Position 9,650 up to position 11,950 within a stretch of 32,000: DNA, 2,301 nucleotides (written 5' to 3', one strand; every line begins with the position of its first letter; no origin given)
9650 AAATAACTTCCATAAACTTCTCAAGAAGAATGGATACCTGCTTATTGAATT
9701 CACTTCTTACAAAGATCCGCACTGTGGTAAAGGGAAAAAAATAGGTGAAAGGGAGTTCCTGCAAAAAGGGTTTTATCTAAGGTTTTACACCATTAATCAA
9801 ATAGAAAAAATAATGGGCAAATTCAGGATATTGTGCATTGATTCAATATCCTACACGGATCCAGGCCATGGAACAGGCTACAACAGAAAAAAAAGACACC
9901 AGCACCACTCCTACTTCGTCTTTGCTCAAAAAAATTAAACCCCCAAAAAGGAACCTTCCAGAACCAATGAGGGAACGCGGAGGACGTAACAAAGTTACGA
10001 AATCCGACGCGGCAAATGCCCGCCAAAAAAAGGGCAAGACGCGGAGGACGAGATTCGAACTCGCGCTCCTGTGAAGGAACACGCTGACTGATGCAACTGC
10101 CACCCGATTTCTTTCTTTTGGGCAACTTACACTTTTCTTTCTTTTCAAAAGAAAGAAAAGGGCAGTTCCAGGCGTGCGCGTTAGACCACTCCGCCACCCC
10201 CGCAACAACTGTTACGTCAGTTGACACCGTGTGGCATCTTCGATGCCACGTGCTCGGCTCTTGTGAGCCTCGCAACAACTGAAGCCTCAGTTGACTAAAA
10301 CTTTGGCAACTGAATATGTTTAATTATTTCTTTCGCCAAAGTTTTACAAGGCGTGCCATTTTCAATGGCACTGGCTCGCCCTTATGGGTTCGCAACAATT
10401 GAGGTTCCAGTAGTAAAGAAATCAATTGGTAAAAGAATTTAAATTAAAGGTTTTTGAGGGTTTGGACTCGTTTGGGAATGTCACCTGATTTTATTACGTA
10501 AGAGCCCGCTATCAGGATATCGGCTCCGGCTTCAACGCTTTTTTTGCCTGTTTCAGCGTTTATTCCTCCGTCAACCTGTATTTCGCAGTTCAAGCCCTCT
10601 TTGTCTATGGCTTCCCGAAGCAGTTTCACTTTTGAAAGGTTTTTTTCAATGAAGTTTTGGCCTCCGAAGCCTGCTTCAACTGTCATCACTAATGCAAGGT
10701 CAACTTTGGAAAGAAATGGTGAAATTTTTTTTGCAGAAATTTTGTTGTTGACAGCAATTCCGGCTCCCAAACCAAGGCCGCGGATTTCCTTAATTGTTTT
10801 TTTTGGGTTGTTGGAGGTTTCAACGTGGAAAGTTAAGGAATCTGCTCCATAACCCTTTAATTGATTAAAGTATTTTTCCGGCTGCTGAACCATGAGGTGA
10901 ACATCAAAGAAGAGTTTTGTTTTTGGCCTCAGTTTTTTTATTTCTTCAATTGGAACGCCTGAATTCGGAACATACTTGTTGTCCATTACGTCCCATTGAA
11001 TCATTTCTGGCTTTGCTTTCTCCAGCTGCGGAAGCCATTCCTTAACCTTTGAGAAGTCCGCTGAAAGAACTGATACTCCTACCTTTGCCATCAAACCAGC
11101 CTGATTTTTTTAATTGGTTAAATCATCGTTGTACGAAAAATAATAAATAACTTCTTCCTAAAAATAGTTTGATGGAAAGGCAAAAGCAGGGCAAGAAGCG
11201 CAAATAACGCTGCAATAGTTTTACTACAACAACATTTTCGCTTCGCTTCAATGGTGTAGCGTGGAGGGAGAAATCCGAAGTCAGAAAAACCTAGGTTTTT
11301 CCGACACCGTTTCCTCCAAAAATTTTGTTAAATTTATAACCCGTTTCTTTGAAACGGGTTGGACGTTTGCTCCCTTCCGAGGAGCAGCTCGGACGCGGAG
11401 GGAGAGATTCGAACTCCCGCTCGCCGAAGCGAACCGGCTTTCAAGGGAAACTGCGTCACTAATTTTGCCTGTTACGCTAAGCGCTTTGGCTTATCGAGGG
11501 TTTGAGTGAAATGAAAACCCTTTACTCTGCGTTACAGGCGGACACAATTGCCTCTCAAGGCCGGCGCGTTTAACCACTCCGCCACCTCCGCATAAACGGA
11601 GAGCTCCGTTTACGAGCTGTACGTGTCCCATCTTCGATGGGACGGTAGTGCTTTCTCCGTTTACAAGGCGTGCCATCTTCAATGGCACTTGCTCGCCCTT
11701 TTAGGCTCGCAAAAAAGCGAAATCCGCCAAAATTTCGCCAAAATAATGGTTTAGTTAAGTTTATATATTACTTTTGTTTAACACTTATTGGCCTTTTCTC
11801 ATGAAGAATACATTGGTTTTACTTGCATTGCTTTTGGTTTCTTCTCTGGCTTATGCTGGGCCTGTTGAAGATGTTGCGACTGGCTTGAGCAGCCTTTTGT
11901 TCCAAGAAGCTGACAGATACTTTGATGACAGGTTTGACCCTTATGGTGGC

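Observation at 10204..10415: Modular structured leader upstream of tRNA-Ser(GGA): the tRNA 5' junction (hairpin-TTGCG) is reiterated before two 51-nt non-tRNA units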

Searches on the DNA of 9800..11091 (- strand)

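Call 6: search_rna_families(source=window, start=9800, end=10800, threshold=evalue, max_evalue=10, show_alignments=3)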
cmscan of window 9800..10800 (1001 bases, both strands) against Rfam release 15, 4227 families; matches with E-value up to 10: 8.
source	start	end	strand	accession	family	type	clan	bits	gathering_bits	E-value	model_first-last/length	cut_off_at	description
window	10040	10203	-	RF00005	tRNA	Gene; tRNA;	CL00001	40.5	29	6.3e-07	1-71/71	no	tRNA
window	10118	10171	-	RF03834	mir-3173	Gene; miRNA;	-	20.5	84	0.84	1-80/80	no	mir-3173 microRNA precursor family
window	9921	9959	-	RF00519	suhB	Gene; sRNA;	CL00108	18.6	41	0.43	1-77/77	no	Makes More Granules Regulator RNA (mmgR)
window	10107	10159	+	RF04239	mir-4679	Gene; miRNA;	-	18.5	88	1.9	1-75/75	no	mir-4679 microRNA precursor family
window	10132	10160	-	RF04239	mir-4679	Gene; miRNA;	-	17.6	88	3.1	1-75/75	no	mir-4679 microRNA precursor family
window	10639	10681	+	RF00262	sar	Gene; antisense;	-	17.5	43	1.8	1-68/68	no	sar RNA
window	10296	10346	-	RF01666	rox2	Cis-reg;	-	17.3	55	8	11-61/71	no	Drosophila rox2 ncRNA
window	10125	10167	+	RF00972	mir-651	Gene; miRNA;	-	17.2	106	3.1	1-86/86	no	mir-651 microRNA precursor family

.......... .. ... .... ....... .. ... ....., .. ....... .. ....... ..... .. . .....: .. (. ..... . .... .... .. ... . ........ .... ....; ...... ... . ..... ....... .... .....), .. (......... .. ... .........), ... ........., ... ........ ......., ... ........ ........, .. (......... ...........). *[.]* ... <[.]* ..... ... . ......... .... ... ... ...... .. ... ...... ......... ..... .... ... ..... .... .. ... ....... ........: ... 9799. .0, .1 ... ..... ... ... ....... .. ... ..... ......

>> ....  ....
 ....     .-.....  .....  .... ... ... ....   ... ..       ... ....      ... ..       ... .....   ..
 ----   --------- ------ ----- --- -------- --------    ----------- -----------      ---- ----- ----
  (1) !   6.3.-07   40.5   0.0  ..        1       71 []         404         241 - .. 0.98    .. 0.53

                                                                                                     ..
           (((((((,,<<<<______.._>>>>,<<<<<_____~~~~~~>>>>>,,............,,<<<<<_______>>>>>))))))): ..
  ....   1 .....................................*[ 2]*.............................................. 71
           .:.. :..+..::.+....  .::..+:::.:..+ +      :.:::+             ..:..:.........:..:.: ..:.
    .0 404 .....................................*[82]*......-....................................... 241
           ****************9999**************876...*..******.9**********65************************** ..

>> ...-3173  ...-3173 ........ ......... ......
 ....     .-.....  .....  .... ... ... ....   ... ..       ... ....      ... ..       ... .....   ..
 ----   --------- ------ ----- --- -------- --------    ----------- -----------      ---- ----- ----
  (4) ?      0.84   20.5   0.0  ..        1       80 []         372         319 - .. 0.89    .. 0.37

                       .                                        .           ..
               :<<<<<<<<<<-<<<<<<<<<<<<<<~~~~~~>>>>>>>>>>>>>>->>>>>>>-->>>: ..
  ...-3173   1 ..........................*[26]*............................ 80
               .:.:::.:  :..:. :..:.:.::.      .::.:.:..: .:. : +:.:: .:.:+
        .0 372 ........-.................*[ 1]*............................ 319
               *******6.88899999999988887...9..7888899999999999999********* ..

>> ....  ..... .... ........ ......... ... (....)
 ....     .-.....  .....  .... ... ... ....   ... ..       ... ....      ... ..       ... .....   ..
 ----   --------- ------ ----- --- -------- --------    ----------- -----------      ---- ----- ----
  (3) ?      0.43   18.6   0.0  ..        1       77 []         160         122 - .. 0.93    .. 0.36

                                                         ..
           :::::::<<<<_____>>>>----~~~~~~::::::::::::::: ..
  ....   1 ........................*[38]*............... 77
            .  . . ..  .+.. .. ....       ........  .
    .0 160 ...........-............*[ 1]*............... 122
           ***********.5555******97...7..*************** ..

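Call 80: search_with_rna_model(model_id=R1, sources=[L058, L059, L055, L056, L057], max_evalue=1, show_alignments=3)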
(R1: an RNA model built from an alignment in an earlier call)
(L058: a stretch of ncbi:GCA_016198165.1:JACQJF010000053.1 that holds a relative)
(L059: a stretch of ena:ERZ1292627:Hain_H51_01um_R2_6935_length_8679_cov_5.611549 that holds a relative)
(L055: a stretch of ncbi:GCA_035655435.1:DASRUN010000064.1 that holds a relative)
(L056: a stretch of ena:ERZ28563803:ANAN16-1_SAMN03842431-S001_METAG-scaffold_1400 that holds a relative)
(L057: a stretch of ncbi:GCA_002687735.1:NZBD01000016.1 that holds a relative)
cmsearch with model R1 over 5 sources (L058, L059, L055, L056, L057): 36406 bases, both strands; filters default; matches with E-value up to 1: 2.
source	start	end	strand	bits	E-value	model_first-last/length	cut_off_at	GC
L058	982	1050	-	51.4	3.8e-13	1-68/68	no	0.68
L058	872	917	-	20.8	0.00039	1-68/68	no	0.46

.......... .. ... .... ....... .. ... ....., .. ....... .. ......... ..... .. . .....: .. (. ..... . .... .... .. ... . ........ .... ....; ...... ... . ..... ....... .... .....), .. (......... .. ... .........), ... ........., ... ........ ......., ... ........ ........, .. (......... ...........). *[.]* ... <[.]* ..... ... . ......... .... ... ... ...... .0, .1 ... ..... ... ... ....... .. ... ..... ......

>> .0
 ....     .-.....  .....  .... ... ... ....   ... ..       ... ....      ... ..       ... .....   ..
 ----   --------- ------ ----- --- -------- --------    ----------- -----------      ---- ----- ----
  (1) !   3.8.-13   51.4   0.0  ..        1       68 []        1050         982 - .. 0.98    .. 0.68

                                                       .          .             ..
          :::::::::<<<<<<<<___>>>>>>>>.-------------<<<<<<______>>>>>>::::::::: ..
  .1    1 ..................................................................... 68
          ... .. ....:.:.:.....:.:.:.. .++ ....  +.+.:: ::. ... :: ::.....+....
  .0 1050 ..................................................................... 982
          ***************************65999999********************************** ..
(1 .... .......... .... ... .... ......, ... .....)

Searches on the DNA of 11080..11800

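Call 21: search_rna_families(source=window, start=11080, end=11800, threshold=evalue, max_evalue=10, show_alignments=2)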
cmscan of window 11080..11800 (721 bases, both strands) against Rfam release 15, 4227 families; matches with E-value up to 10: 8.
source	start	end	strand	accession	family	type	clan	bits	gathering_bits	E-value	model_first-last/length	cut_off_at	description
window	11711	11787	-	RF00112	CyaR_RyeE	Gene; sRNA;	-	20.2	47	0.56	1-85/85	no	CyaR/Rye RNA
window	11234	11271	+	RF01549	TB8Cs2H1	Gene; snRNA; snoRNA; HACA-box;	-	18.1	40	0.69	1-65/65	no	Trypanosomatid snoRNA TB8Cs2H1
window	11080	11189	+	RF02792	sRNA162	Gene; antisense;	-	17.7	78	1.4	7-190/190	5'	Archaeal Small RNA 162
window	11713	11799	+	RF04179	BTnc049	Gene; sRNA;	-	17.7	81.9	2.6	1-111/111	no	Bacteroides sRNA BTnc049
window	11278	11305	-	RF03697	mir-722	Gene; miRNA;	-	17.2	81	2.8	1-67/67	no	mir-722 microRNA precursor family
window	11707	11799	-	RF00580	SNORD91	Gene; snRNA; snoRNA; CD-box;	-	16.1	51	10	1-95/95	no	Small nucleolar RNA SNORD91 family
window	11268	11316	-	RF03325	mir-4872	Gene; miRNA;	-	15.5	58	4.2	1-76/76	no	mir-4872 microRNA precursor family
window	11178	11261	-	RF00764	mir-191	Gene; miRNA;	-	14.5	54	4.2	1-91/91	no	mir-191 microRNA precursor family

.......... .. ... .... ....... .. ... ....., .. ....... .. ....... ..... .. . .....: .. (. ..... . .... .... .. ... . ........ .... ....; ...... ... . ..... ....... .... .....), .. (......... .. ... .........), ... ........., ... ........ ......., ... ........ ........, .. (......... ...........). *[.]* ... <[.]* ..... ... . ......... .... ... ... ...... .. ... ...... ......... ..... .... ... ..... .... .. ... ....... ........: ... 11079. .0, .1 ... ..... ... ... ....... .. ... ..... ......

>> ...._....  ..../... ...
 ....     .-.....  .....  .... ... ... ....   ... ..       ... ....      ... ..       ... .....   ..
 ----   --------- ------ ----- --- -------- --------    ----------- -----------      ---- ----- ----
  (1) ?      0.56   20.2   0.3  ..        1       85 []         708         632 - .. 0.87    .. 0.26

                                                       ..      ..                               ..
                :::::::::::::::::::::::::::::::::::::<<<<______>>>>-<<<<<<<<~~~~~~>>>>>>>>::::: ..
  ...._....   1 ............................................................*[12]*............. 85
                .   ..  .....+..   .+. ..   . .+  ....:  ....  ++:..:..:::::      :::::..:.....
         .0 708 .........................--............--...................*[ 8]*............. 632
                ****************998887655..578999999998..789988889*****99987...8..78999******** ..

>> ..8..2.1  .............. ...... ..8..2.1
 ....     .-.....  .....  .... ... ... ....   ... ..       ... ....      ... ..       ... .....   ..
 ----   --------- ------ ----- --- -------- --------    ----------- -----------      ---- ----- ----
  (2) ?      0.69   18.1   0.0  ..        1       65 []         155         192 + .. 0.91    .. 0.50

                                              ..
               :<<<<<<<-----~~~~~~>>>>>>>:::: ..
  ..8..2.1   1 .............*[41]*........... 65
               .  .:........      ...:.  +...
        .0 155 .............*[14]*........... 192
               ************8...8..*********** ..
